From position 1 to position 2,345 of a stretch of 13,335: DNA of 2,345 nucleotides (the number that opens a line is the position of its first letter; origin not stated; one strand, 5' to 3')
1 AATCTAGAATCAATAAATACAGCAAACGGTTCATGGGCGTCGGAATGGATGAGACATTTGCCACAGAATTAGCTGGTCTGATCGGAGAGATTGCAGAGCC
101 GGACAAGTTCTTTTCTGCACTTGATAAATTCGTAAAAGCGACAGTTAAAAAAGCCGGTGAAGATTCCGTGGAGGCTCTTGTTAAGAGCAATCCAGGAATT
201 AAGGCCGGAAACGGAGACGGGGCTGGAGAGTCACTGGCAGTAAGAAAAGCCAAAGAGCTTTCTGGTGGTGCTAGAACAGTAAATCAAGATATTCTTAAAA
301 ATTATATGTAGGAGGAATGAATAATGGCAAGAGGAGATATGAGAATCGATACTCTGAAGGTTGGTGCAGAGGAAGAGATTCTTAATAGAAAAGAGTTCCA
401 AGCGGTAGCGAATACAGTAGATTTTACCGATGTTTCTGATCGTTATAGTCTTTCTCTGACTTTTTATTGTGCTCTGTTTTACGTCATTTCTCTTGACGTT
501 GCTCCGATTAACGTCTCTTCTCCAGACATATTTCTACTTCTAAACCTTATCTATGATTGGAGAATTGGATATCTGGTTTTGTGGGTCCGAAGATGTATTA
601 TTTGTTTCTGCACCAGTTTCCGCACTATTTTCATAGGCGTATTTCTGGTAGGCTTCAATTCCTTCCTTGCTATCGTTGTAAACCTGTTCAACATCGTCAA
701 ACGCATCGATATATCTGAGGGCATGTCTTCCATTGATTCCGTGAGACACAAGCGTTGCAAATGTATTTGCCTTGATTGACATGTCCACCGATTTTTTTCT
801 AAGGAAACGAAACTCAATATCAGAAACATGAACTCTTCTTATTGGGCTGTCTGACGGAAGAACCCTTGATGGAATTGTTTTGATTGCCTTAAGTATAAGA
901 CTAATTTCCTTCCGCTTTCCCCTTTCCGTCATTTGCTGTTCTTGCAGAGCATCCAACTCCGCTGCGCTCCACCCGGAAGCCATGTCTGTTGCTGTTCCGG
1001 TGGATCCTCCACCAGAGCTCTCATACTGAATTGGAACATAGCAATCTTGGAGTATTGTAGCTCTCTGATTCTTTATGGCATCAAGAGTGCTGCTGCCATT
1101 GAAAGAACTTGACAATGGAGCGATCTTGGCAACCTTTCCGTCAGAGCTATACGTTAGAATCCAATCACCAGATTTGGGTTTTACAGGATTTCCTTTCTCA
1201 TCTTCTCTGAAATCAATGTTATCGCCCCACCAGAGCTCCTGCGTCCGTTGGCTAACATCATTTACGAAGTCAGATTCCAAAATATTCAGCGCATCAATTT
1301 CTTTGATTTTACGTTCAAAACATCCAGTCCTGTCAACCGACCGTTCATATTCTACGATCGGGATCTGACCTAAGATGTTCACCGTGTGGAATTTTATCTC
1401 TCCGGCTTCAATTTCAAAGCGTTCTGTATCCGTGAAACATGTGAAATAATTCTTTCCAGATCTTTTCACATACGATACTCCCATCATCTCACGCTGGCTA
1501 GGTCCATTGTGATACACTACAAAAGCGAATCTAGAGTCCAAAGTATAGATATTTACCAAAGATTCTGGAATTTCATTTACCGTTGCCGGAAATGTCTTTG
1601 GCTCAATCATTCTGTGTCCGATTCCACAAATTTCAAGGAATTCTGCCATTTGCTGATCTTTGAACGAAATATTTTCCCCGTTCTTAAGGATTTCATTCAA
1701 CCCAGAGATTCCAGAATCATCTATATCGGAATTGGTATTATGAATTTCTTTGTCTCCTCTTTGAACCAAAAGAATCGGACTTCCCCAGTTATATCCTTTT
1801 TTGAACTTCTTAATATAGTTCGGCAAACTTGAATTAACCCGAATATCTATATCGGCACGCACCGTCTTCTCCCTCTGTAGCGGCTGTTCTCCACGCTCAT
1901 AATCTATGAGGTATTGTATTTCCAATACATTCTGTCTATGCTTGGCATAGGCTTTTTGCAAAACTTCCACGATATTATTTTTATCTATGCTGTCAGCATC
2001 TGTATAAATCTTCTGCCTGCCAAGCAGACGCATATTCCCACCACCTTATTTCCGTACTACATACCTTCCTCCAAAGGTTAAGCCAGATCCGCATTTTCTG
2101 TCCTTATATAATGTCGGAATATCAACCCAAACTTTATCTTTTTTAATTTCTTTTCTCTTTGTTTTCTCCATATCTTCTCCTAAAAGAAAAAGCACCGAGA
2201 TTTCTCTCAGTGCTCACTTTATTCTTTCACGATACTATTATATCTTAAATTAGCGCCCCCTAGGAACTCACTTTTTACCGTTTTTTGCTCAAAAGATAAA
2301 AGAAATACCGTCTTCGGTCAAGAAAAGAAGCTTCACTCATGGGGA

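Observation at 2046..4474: Atypical packaging module: no recognisable small terminase upstream of terL, and a terminator plus small genes between terL and portal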

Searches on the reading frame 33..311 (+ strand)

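Call 5: search_protein_families(library=pfam, max_evalue=1, proteins=[window:33-311:+])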
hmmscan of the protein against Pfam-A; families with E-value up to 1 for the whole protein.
window:33-311:+ (92 aa): 1 family
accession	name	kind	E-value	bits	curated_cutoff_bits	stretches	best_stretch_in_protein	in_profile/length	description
PF17221.8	COMMD1_N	-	0.18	12.6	23.4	1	9-43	46-80/102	COMMD1 N-terminal domain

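Call 6: search_protein_families(library=phrogs, max_evalue=1, proteins=[window:33-311:+])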
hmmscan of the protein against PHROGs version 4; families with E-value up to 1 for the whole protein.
window:33-311:+ (92 aa): 2 families
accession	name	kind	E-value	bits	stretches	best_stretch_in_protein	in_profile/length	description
phrog_1816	-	unknown function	0.14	13.6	1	15-49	13-45/63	-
phrog_1214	-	unknown function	0.15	13.3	1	13-57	25-67/88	-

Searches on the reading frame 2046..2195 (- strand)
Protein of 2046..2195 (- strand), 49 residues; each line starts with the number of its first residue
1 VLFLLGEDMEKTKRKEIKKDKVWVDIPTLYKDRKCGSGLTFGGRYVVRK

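Call 5: search_protein_families(library=pfam, max_evalue=1, proteins=[window:2046-2195:-])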
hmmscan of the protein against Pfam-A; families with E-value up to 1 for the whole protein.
window:2046-2195:- (49 aa): 0 families

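Call 6: search_protein_families(library=phrogs, max_evalue=1, proteins=[window:2046-2195:-])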
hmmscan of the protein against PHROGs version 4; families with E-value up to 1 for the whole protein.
window:2046-2195:- (49 aa): 0 families
